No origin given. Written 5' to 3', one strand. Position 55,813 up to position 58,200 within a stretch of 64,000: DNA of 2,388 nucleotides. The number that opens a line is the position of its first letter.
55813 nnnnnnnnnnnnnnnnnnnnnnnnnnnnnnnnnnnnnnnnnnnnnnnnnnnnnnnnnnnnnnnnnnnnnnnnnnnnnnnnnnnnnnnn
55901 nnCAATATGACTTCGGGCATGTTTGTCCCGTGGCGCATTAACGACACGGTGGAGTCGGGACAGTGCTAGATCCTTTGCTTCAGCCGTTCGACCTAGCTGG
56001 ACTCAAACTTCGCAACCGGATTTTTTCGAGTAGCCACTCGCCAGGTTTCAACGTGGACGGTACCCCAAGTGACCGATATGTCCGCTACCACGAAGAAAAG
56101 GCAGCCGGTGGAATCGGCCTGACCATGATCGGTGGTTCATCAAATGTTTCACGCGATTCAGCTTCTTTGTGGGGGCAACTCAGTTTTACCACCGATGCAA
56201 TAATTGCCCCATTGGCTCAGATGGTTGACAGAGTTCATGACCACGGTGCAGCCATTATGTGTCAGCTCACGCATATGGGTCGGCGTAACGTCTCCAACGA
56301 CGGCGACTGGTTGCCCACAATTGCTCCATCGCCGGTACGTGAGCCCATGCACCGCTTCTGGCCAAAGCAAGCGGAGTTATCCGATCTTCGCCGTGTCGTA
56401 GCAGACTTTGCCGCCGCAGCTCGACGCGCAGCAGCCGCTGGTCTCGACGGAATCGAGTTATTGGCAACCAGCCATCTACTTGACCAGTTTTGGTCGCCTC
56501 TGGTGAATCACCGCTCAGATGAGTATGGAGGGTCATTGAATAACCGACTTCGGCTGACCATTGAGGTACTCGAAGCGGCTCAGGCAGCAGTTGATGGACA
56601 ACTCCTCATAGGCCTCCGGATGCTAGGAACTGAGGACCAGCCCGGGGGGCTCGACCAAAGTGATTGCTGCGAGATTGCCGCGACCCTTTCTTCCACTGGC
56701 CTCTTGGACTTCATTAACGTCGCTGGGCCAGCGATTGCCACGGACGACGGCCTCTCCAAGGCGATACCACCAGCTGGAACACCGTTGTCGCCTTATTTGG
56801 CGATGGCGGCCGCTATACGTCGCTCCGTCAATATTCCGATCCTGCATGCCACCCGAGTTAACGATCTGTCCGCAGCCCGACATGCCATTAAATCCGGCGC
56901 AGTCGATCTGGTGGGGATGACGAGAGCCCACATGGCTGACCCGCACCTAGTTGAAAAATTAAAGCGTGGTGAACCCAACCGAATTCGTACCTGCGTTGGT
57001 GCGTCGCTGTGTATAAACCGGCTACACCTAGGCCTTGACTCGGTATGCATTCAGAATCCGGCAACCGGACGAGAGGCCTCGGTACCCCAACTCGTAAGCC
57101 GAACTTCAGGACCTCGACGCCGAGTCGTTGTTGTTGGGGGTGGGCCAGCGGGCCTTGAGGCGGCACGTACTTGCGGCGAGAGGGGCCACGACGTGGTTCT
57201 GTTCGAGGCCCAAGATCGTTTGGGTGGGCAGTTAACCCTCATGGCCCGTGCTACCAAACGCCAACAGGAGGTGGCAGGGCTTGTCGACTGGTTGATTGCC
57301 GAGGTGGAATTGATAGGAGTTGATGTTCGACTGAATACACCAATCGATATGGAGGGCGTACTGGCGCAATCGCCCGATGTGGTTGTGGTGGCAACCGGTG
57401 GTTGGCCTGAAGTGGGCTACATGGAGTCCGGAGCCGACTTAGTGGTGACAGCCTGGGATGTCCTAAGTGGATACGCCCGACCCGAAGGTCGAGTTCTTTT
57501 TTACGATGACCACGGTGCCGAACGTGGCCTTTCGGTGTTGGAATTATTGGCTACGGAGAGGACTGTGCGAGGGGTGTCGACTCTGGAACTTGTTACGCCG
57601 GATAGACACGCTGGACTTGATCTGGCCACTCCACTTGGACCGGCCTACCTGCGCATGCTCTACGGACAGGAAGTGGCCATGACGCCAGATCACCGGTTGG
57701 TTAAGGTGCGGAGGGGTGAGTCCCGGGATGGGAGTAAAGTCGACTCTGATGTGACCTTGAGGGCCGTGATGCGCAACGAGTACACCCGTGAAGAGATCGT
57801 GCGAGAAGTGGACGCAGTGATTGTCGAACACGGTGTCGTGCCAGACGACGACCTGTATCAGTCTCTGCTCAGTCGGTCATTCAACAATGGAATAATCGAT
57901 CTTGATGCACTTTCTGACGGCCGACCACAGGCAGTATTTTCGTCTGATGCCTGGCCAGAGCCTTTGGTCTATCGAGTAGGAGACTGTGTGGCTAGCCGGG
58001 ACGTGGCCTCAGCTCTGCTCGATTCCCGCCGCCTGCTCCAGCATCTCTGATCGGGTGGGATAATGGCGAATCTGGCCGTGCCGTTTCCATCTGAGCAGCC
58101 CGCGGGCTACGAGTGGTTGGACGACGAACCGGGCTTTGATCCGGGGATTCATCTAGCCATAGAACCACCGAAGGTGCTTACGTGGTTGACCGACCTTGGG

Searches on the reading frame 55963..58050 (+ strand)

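Call 49: search_protein_families(library=pfam, proteins=[window:55963-58050:+], max_evalue=0.0001)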
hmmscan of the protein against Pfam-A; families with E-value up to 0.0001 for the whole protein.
window:55963-58050:+ (695 aa): 8 families
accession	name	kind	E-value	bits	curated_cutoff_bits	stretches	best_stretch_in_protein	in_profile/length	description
PF00724.26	Oxidored_FMN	-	2.7e-45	155.6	27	1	5-338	2-340/342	NADH:flavin oxidoreductase / NADH oxidase family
PF07992.20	Pyr_redox_2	-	2.1e-10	41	26.1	1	387-483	2-112/291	Pyridine nucleotide-disulphide oxidoreductase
PF12831.13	FAD_oxidored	-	9.2e-10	38.8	27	1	388-434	2-48/416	FAD dependent oxidoreductase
PF13450.12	NAD_binding_8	-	8.1e-09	36.1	21.9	1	390-424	1-35/68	NAD(P)-binding Rossmann-like domain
PF03486.20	HI0933_like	-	1.2e-06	28.6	50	1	387-425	2-40/244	HI0933-like protein Rossmann domain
PF01266.30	DAO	-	1.5e-06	28.4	27.9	1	387-422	1-37/353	FAD dependent oxidoreductase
PF00890.30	FAD_binding_2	-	2.6e-06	27.4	20.4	1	388-425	2-39/414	FAD binding domain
PF00070.33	Pyr_redox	-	3.8e-05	24.6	22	1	387-424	1-38/82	Pyridine nucleotide-disulphide oxidoreductase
